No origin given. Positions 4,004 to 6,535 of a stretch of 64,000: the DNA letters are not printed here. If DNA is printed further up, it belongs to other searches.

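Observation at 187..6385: Translationally coupled three-gene operon: two paralogous vWA-TSP3 lipoproteins plus a PPC-repeat lipoprotein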

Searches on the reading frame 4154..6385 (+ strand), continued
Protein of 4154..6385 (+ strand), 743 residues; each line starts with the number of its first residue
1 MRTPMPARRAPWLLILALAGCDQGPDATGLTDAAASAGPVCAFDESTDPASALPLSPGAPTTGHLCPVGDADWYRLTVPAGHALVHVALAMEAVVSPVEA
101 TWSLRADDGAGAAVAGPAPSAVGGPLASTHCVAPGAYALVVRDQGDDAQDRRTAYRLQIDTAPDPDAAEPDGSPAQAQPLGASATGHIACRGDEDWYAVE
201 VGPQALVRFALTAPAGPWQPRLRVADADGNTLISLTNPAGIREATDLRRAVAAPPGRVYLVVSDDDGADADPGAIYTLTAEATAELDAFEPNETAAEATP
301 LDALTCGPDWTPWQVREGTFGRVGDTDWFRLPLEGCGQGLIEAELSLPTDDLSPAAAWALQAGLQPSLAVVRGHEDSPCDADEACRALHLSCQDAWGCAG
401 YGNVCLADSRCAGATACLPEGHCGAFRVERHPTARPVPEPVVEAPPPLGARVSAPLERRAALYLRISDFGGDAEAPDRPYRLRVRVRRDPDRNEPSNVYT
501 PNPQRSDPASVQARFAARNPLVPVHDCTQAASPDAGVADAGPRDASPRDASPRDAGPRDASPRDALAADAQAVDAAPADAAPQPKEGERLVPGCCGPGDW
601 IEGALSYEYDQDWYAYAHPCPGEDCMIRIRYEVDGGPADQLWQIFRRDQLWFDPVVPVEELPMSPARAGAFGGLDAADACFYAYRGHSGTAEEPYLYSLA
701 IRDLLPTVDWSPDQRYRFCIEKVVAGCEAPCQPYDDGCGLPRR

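Call 31: find_encoding_contigs(protein=P0242, flank=10000, max_places=1)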
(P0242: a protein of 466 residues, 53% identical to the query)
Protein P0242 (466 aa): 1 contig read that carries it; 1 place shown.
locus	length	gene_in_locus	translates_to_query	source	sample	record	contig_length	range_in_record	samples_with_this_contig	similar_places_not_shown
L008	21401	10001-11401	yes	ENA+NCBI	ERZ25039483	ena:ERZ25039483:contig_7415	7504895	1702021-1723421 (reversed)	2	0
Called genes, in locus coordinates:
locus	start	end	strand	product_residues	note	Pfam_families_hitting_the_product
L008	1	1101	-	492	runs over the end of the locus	PF03415:Peptidase_C11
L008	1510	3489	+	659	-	PF13505:OMP_b-brl (faint), PF03349:Toluene_X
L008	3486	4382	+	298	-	-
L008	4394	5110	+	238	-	PF00072:Response_reg, PF00486:Trans_reg_C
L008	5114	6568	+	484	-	PF13581:HATPase_c_2 (faint), PF00672:HAMP, PF00512:HisKA, PF02518:HATPase_c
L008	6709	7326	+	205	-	-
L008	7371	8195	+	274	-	-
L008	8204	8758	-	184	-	-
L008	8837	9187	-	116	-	-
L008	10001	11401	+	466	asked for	PF02412:TSP_3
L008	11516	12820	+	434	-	PF13519:VWA_2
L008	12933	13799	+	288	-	-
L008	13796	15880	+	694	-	-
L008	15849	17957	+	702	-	PF04151:PPC (faint)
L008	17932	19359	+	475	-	-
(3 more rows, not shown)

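Call 34: find_related_loci(query=A1, collection=genome_contigs, flank=10000)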
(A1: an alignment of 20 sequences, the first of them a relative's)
Query A1 (449 aa) in genome_contigs; peptide patterns used: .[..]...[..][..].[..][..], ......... (x = any residue, [..] = any of these).
597 stretches matched a pattern (row limit reached: there are more); 431 encode a relative of the query (tblastn E <= 1e-3); the best 80 are kept; 80 distinct loci.
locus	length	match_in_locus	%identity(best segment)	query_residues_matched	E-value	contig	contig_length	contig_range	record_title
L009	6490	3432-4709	53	1-423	2e-120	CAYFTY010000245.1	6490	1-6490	MAG TPA_asm: uncultured Bradymonadales bacterium isolate ERP107533_co1_45 genome assembly, contig: NODE_14792_length_649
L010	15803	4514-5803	57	10-433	7e-117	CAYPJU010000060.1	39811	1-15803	MAG TPA_asm: uncultured Bradymonadales bacterium isolate SRP321284_co1_34 genome assembly, contig: NODE_1115_length_3981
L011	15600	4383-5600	58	13-409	3e-116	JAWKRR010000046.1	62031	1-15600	MAG: Myxococcota bacterium isolate BC1.85 BC1.85.fa-46, whole genome shotgun sequence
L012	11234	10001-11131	56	43-408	2e-111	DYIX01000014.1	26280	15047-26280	MAG TPA_asm: Haliangium ochraceum isolate FI88_72_8 Afr_mines_FI88_707_length_26280_cov_3_565834, whole genome shotgun s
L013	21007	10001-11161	57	34-419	3e-110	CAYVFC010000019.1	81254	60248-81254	MAG TPA_asm: uncultured Sandaracinaceae bacterium isolate binchicken_co178_212 genome assembly, contig: NODE_596_length_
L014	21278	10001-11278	54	1-423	2e-109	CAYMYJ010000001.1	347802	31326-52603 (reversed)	MAG TPA_asm: uncultured Bradymonadales bacterium isolate SRP118108_co3_390 genome assembly, contig: NODE_2_length_347802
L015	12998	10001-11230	52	14-406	2e-108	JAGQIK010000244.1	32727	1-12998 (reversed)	MAG: Myxococcales bacterium isolate HKST-UBA02 k127_1000352, whole genome shotgun sequence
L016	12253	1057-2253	60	24-422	5e-108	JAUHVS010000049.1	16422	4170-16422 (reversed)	MAG: bacterium isolate 1_bin.25 NODE_1792_length_16422_cov_0.910341, whole genome shotgun sequence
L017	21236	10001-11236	51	1-422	1e-107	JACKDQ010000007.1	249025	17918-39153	MAG: Deltaproteobacteria bacterium isolate HK-STAS-MYXO-11 HK-STAS-MYXO-11_7, whole genome shotgun sequence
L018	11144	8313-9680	51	4-447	3e-107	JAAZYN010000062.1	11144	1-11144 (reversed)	MAG: Myxococcales bacterium isolate bin59p NODE_62_length_11144_cov_3.602038, whole genome shotgun sequence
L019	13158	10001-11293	50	4-408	2e-106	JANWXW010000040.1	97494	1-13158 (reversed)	MAG: Myxococcota bacterium isolate SKYG55 k141_501344, whole genome shotgun sequence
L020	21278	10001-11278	49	2-425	6e-106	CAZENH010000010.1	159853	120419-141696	MAG TPA_asm: uncultured Myxococcales bacterium isolate binchicken_co150_700 genome assembly, contig: NODE_81_length_1598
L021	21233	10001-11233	53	1-405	2e-103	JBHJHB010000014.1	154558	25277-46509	MAG: Sandaracinaceae bacterium isolate sb_S12C846_1 S12Ck141_423062, whole genome shotgun sequence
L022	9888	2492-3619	55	33-405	5e-103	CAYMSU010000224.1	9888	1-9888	MAG TPA_asm: uncultured Enterobacteriaceae bacterium isolate SRP141376_co3_58 genome assembly, contig: NODE_18694_length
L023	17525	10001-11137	55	33-408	6e-103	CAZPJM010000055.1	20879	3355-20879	MAG TPA_asm: uncultured Enterobacteriaceae bacterium isolate binchicken_co8_293 genome assembly, contig: NODE_4059_lengt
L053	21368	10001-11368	44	4-447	4e-55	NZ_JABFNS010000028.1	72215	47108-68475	Myxococcus xanthus strain AM003 NODE_28_length_72215_cov_39.7438, whole genome shotgun sequence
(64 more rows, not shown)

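Call 35: search_protein_families(library=ncbifam, proteins=[L007:10001-11350:+, L007:11558-13762:+, L007:13759-15825:+, L007:15854-17920:+, L007:17931-19346:+, L007:19343-19903:+], max_evalue=0.01)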
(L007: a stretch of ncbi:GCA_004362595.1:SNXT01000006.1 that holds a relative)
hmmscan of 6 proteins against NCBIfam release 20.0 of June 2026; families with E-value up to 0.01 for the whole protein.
L007:10001-11350:+ (449 aa): 3 families
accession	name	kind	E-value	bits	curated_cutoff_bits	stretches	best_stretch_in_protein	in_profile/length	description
NF047638.1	throspo3_MtsC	equivalog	6.1e-161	536.1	350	1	13-411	8-403/428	cell-cell cohesion MYXO-CTERM protein MtsC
NF045500.1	Omp28_seleno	equivalog_domain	6.7e-36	124.4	200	5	238-275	272-309/377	Omp28-related selenoprotein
TIGR03901.2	MYXO-CTERM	domain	0.0057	17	20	1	416-448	3-32/34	MYXO-CTERM sorting domain-containing protein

L007:11558-13762:+ (734 aa): 3 families
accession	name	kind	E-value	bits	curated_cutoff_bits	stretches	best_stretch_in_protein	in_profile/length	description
NF047639.1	throspo3_MtsD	equivalog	4.7e-51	173.7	800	2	87-596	102-618/651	cell-cell cohesion protein MtsD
NF033765.2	gliding_CglD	equivalog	2.8e-11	42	400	2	370-462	206-299/1124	adventurous gliding motility lipoprotein CglD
NF033662.1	acid_disulf_rpt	repeat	1.6e-09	37.4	41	1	190-217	1-28/32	acidic double-disulfide repeat-containing protein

L007:13759-15825:+ (688 aa): 2 families
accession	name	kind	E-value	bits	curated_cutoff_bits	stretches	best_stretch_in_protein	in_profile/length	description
NF047639.1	throspo3_MtsD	equivalog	1.3e-39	135.9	800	3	452-682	413-639/651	cell-cell cohesion protein MtsD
NF033765.2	gliding_CglD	equivalog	2.6e-05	22.2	400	1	372-522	196-332/1124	adventurous gliding motility lipoprotein CglD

L007:15854-17920:+ (688 aa): 0 families

L007:17931-19346:+ (471 aa): 0 families

L007:19343-19903:+ (186 aa): 0 families

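Call 47: search_protein_families(library=pfam, alignment_id=A2, max_evalue=0.01)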
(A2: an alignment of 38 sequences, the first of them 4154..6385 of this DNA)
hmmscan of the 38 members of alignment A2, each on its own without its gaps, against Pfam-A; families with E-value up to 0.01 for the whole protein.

A. member 1, window:4154-6385:+ (743 aa): 0 families

B. families by the number of members that match (of 38 scanned): 2 families
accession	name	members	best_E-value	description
PF04151.21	PPC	22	1.9e-08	Bacterial pre-peptidase C-terminal domain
PF18962.6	Por_Secre_tail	2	0.0052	Secretion system C-terminal sorting domain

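Call 59: search_protein_families(library=pfam, proteins=[L053:5738-8050:+, L053:8235-9824:+, L053:11360-13339:+, L053:13345-15084:+, L053:15096-17471:+, L002:11949-13361:+, L002:13358-13813:+, L007:17931-19346:+, L007:19343-19903:+], max_evalue=0.01)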
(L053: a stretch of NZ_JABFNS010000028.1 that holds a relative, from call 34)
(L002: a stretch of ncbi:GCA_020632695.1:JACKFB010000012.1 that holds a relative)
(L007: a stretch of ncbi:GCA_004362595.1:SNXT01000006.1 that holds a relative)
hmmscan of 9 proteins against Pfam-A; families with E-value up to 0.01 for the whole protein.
L053:5738-8050:+ (770 aa): 4 families
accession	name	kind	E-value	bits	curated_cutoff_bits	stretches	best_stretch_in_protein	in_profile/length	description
PF13442.11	Cytochrome_CBB3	-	0.00081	20.1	27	0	537-611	13-65/68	Cytochrome C oxidase, cbb3-type, subunit III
PF13360.13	PQQ_2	-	0.0031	17.6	27.6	0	251-276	81-150/233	Outer membrane protein assembly factor BamB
PF00034.26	Cytochrom_C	-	0.0073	18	21.3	0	747-770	69-89/90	Cytochrome c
PF10282.15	Lactonase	-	0.0084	15.8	21.7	0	465-513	243-290/344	Lactonase, 7-bladed beta-propeller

L053:8235-9824:+ (529 aa): 2 families
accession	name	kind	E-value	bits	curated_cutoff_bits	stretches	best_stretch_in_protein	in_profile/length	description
PF18884.5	TSP3_bac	-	1.3e-12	47.8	25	2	297-315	1-19/22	Bacterial TSP3 repeat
PF13519.12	VWA_2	-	0.0094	17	27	0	72-156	21-94/107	von Willebrand factor type A domain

L053:11360-13339:+ (659 aa): 3 families
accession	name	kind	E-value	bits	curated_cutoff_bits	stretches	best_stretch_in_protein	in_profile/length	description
PF18884.5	TSP3_bac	-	6.1e-10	39.2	25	1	511-530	1-20/22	Bacterial TSP3 repeat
PF13519.12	VWA_2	-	2.7e-08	34.8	27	1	61-212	1-106/107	von Willebrand factor type A domain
PF00092.34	VWA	-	9.2e-05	23.2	23.8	1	61-215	2-116/174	von Willebrand factor type A domain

L053:13345-15084:+ (579 aa): 1 family
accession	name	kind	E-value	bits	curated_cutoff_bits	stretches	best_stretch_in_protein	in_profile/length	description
PF18884.5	TSP3_bac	-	1.7e-15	56.9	25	2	320-340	1-21/22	Bacterial TSP3 repeat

L053:15096-17471:+ (791 aa): 0 families

L002:11949-13361:+ (470 aa): 1 family
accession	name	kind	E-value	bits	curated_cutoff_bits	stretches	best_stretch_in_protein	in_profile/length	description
PF15892.11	BNR_4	-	0.0024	17.7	27.3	0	204-248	229-267/272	BNR repeat-containing family member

L002:13358-13813:+ (151 aa): 0 families

L007:17931-19346:+ (471 aa): 1 family
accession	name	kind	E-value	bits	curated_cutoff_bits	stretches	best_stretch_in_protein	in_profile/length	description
PF15892.11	BNR_4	-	0.00025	20.9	27.3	0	132-252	178-269/272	BNR repeat-containing family member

L007:19343-19903:+ (186 aa): 0 families

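Call 62: search_protein_families(library=ncbifam, proteins=[L053:5738-8050:+, L053:8235-9824:+, L053:9839-11326:+, L053:11360-13339:+, L053:13345-15084:+, L053:15096-17471:+], max_evalue=0.001)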
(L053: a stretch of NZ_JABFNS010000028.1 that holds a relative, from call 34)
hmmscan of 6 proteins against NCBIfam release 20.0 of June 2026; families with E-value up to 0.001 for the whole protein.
L053:5738-8050:+ (770 aa): 1 family
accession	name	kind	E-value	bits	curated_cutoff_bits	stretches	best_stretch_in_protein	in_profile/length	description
NF052342.1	hydrazine_BC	exception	3.6e-05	22.1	1250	0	466-498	346-378/690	hydrazine synthase subunit beta-gamma fusion subunit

L053:8235-9824:+ (529 aa): 2 families
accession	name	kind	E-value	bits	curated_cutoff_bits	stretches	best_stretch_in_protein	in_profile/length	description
NF047639.1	throspo3_MtsD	equivalog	4.8e-27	94.4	800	2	345-463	455-573/651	cell-cell cohesion protein MtsD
NF033765.2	gliding_CglD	equivalog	5.6e-10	37.7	400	1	296-410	176-299/1124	adventurous gliding motility lipoprotein CglD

L053:9839-11326:+ (495 aa): 2 families
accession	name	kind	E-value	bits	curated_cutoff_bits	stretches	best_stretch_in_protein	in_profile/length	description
NF047638.1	throspo3_MtsC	equivalog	2e-179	597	350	1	60-492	3-428/428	cell-cell cohesion MYXO-CTERM protein MtsC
NF045500.1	Omp28_seleno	equivalog_domain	8.2e-26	91.2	200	4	249-291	267-309/377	Omp28-related selenoprotein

L053:11360-13339:+ (659 aa): 2 families
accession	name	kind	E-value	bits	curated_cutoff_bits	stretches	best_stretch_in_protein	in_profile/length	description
NF047639.1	throspo3_MtsD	equivalog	0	1350.3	800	1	4-653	2-651/651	cell-cell cohesion protein MtsD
NF033765.2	gliding_CglD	equivalog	4.5e-09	34.7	400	1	386-497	198-301/1124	adventurous gliding motility lipoprotein CglD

L053:13345-15084:+ (579 aa): 2 families
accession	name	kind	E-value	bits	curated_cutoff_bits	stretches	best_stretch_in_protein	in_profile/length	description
NF047639.1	throspo3_MtsD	equivalog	1.9e-42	145.3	800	2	263-519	332-585/651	cell-cell cohesion protein MtsD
NF033765.2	gliding_CglD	equivalog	2.3e-11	42.2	400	1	319-421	206-299/1124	adventurous gliding motility lipoprotein CglD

L053:15096-17471:+ (791 aa): 0 families

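Call 63: predict_structure(alignment_id=A3)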
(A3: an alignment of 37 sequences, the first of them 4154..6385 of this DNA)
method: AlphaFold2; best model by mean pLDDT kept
length: 743 residues; sequences in the alignment: 37
mean_pLDDT: 85.1   pTM: 0.75
mean pLDDT of the five models: 85.1, 84.4, 83.8, 83.4, 83.4
residues with pLDDT >= 90: 469; 70-90: 166; 50-70: 32; < 50: 76
segments of 3 or more residues with pLDDT < 50: 1-6, 22-37, 534-586
pLDDT, mean of each block of 10 residues (from residue 1): 44 64 43 46 82 92 86 95 96 85 83 87 91 94 79 92 93 95 95 96 90 96 96 95 95 94 94 96 89 95 97 97 94 94 96 95 96 97 96 92 94 97 96 91 94 93 96 92 97 84 73 90 90 46 35 34 34 34 56 92 94 92 88 96 91 87 94 83 82 89 90 96 89 80 70
secondary structure, 60 per line:
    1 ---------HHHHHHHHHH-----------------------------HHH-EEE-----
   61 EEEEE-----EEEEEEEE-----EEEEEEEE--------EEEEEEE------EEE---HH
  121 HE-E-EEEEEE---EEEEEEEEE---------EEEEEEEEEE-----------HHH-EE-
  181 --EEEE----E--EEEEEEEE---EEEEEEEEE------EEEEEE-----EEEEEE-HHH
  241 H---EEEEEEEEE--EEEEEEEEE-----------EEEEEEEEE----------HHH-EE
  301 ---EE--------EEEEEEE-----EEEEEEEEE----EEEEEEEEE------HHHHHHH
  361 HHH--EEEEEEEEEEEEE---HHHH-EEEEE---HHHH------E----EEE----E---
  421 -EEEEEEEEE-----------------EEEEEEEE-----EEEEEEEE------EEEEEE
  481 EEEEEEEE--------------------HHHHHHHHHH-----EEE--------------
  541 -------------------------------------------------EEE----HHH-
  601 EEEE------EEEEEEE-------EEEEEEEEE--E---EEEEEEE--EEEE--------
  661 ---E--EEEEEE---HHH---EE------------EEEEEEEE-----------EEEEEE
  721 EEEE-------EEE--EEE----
elements in order (helices of 4 or more, strands of 3 or more residues): H10-19 E53-55 E61-65 E71-78 E84-91 E100-106 E113-115 E126-131 E135-143 E153-162 E183-186 E194-201 E205-213 E220-225 E231-236 H238-241 E245-253 E256-264 E276-284 E314-320 E326-334 E339-347 H354-363 E366-378 H382-385 E387-391 H395-398 E410-412 E422-430 E448-455 E461-468 E475-488 H509-518 E524-526 E590-592 E601-604 E611-617 E625-633 E640-646 E649-652 E667-672 E696-703 E715-724 E732-734 E737-739
